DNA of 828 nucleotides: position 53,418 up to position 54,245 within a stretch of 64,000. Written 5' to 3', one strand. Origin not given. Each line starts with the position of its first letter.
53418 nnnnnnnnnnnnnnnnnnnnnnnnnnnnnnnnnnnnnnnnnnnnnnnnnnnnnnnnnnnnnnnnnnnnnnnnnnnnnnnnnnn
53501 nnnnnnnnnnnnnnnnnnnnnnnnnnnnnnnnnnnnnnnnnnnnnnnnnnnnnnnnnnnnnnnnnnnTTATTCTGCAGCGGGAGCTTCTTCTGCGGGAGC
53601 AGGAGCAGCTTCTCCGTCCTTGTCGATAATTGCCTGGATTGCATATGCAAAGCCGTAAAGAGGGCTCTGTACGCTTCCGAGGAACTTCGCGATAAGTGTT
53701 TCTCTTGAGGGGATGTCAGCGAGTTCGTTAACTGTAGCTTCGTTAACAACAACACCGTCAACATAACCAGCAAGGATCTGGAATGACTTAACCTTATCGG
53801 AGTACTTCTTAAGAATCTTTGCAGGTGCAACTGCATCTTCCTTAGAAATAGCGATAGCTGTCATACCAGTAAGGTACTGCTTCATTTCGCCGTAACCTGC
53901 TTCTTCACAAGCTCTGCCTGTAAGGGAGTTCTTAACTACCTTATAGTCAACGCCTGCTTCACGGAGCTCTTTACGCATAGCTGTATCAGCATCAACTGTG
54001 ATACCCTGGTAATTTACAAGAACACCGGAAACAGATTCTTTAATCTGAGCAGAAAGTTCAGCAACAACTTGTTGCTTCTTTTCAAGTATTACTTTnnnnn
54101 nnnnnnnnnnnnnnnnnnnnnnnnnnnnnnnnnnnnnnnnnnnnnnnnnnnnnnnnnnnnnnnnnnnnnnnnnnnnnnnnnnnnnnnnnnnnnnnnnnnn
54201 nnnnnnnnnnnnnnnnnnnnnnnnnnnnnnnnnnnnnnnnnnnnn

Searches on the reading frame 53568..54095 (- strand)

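Call 11: search_protein_families(library=pfam, proteins=[window:53568-54095:-], max_evalue=0.01)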
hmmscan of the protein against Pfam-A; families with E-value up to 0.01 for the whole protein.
window:53568-54095:- (175 aa): 1 family
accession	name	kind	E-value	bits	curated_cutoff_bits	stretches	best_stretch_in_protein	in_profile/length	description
PF00466.25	Ribosomal_L10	-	1.5e-26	92.8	22.8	1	5-98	4-98/100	Ribosomal protein L10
